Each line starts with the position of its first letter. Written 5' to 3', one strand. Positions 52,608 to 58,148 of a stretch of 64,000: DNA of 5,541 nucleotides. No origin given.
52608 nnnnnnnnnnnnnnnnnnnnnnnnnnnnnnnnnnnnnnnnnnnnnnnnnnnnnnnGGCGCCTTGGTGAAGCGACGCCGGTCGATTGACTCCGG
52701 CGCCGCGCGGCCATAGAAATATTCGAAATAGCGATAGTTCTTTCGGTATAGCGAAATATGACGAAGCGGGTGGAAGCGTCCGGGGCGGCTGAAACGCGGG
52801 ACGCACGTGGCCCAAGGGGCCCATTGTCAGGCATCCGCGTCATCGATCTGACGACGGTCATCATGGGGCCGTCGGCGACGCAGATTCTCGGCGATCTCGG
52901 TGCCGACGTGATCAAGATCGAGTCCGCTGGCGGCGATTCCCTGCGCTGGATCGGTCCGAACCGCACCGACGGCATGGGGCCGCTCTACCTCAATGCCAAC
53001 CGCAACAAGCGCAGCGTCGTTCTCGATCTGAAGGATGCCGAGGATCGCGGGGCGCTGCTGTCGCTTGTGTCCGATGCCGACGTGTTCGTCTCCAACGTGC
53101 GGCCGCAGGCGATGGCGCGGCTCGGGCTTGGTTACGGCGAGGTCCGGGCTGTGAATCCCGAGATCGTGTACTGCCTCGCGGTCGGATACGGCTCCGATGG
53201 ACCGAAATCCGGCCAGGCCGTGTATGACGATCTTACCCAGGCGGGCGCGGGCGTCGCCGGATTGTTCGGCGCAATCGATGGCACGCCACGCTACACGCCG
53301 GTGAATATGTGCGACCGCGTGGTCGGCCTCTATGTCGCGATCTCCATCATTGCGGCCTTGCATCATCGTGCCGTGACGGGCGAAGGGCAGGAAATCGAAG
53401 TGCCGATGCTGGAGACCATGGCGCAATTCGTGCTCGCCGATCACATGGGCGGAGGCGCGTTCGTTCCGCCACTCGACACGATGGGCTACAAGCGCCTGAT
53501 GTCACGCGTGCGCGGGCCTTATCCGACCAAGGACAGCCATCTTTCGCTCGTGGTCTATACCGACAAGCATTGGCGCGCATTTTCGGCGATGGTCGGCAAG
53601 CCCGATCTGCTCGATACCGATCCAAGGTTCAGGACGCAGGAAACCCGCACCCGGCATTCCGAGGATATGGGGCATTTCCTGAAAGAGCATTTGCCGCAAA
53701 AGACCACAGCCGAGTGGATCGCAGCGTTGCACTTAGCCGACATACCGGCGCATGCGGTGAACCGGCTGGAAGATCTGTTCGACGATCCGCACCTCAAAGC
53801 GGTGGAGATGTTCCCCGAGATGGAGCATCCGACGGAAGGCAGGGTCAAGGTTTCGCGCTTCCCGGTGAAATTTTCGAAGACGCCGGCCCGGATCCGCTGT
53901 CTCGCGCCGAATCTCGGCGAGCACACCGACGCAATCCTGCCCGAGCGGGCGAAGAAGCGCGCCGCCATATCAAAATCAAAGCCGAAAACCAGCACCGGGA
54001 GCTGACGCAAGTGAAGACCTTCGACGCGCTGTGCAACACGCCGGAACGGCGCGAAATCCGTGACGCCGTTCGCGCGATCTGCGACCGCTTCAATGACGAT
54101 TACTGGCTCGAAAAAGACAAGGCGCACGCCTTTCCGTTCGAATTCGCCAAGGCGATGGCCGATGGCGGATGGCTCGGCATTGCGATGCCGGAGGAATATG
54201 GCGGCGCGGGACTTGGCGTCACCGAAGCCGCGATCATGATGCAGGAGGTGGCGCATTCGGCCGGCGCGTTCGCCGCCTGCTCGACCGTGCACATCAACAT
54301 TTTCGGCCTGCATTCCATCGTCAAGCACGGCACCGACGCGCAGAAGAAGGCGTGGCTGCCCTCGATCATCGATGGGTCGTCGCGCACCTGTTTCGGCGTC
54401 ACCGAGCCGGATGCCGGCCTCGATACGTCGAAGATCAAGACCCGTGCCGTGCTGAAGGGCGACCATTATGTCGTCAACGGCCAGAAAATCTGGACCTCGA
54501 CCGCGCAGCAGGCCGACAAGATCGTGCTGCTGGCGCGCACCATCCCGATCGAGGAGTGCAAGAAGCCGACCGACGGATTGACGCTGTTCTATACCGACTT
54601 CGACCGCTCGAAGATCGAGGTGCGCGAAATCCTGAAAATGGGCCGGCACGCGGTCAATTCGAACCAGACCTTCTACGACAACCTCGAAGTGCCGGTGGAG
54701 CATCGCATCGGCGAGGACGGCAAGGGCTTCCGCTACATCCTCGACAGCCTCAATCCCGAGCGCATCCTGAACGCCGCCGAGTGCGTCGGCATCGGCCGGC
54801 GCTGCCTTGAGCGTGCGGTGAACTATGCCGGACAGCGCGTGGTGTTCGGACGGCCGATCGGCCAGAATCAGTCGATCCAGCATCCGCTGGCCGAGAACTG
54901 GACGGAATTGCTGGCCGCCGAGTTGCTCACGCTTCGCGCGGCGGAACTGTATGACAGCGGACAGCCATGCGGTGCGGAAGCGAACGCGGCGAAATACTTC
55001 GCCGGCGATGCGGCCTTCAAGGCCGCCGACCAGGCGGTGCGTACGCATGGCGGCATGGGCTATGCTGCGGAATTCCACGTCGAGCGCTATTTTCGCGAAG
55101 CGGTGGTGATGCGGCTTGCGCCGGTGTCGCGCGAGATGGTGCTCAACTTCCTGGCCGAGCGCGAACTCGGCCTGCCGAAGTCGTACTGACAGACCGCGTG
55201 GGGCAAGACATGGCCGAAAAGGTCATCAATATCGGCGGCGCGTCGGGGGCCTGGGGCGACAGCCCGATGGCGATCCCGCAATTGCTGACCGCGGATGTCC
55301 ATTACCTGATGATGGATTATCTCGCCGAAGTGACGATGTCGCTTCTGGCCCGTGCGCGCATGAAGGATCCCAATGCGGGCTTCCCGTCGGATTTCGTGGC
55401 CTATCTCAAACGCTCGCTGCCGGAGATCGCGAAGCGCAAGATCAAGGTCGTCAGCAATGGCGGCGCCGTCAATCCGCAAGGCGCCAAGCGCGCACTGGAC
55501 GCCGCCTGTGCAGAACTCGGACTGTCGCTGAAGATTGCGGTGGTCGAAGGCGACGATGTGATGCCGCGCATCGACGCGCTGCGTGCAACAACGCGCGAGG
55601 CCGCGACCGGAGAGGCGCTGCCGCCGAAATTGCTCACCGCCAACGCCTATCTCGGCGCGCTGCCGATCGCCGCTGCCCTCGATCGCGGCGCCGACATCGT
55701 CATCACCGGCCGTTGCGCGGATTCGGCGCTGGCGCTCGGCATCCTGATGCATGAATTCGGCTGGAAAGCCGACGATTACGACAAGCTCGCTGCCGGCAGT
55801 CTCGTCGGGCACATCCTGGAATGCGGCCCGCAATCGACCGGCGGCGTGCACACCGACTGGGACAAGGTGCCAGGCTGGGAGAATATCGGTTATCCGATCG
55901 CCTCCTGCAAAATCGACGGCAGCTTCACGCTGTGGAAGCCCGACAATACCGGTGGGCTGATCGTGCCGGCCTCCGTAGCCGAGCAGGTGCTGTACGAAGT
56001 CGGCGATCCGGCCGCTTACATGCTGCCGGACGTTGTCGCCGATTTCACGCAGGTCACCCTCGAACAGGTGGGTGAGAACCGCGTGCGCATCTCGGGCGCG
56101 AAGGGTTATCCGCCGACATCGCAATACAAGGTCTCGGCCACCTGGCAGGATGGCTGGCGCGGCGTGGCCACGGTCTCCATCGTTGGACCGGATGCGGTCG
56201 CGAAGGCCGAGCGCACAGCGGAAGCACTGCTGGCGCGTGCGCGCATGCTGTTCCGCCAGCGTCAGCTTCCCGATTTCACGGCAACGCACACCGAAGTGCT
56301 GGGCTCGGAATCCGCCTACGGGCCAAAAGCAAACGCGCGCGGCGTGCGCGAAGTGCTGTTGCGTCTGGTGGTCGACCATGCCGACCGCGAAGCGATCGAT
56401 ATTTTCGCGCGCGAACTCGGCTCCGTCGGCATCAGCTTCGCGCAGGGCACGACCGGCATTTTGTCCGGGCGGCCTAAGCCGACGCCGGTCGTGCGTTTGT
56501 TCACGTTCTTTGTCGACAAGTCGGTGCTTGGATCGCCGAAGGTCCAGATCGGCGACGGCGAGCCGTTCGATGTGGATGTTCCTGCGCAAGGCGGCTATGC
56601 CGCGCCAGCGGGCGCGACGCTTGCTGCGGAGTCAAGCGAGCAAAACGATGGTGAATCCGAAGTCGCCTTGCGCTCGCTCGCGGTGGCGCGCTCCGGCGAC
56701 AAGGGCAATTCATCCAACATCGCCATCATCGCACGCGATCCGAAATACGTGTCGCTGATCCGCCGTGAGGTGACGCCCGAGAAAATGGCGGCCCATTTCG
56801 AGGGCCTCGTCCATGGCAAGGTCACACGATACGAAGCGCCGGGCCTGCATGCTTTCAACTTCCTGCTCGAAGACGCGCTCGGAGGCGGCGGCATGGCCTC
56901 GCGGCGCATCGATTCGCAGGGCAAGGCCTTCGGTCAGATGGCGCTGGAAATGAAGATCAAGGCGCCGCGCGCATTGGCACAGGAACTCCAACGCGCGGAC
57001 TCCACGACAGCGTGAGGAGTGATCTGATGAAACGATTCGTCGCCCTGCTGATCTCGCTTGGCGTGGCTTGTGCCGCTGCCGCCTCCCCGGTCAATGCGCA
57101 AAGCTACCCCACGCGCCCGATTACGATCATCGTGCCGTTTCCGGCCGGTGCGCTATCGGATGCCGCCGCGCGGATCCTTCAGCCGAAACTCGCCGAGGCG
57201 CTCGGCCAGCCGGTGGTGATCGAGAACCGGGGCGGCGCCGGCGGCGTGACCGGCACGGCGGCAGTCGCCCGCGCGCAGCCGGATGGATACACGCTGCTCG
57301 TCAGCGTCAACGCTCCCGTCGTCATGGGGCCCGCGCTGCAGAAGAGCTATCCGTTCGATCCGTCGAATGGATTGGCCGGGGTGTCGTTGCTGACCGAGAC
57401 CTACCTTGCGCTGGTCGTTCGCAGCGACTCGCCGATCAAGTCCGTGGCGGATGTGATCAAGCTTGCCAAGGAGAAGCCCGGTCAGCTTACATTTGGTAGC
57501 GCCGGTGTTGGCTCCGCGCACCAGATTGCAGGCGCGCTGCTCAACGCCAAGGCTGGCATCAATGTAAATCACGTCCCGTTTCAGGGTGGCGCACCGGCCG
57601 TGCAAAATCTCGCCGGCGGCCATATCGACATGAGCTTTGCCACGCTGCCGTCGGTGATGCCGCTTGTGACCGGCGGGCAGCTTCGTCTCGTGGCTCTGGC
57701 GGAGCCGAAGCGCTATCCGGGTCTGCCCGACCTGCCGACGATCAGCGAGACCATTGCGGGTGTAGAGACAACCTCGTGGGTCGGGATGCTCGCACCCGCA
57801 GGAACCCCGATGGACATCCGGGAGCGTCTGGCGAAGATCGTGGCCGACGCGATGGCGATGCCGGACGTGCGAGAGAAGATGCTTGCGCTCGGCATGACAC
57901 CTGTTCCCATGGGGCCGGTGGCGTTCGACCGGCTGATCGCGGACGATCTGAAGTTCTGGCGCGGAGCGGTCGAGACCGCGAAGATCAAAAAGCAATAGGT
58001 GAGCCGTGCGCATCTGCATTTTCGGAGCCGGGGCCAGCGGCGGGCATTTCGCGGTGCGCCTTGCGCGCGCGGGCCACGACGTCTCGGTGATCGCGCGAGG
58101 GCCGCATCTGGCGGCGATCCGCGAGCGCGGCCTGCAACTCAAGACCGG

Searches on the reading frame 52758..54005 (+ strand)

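Call 43: search_protein_families(library=pfam, proteins=[window:52758-54005:+], max_evalue=0.1)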
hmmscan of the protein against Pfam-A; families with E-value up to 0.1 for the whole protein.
window:52758-54005:+ (415 aa): 1 family
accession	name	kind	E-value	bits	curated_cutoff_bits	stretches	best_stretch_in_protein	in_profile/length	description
PF02515.22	CoA_transf_3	-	8.3e-116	387.5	23.3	1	23-390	1-366/366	CoA-transferase family III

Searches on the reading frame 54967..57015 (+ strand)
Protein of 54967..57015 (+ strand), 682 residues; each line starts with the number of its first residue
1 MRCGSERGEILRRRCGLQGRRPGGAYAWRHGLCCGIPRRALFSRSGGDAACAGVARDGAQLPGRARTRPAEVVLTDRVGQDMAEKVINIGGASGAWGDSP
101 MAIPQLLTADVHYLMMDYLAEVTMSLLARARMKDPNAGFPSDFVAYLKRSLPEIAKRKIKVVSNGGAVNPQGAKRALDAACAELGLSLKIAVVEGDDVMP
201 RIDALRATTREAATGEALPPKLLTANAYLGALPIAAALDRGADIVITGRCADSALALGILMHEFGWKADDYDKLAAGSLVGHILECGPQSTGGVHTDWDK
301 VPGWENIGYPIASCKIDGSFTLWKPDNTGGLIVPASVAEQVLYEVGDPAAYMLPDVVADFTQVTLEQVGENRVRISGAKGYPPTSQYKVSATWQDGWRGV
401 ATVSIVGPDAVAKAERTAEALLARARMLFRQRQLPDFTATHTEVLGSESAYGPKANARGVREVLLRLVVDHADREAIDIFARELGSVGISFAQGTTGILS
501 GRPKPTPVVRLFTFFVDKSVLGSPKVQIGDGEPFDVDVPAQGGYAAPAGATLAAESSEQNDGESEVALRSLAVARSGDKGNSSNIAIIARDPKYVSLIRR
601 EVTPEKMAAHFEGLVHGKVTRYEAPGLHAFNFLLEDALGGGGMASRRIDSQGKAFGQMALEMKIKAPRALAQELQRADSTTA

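Call 43: search_protein_families(library=pfam, proteins=[window:54967-57015:+], max_evalue=0.1)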
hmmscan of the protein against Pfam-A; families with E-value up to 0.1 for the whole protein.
window:54967-57015:+ (682 aa): 2 families
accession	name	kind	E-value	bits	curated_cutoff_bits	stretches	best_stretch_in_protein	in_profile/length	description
PF07287.17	AtuA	-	1.6e-139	465.9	22.8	1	87-520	1-430/437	Acyclic terpene utilisation family protein AtuA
PF23544.1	AtuA_ferredoxin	-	7.7e-29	100.7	27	1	567-665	2-113/113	AtuA ferredoxin-like domain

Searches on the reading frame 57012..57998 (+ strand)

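Call 43: search_protein_families(library=pfam, proteins=[window:57012-57998:+], max_evalue=0.1)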
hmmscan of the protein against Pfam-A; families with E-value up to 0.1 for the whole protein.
window:57012-57998:+ (328 aa): 4 families
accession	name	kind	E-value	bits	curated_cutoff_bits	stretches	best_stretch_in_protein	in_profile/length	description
PF03401.19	TctC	-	1.2e-70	238.6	27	1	53-320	2-269/274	Tripartite tricarboxylate transporter family receptor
PF12974.12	Phosphonate-bd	-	0.00023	21.1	27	1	130-206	85-158/242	ABC transporter, phosphonate, periplasmic substrate-binding protein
PF04069.17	OpuAC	-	0.004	17.2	21.2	0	170-211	17-58/257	Substrate binding domain of ABC-type glycine betaine transport system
PF13379.11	NMT1_2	-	0.011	16.1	24.7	1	159-222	8-73/252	NMT1-like family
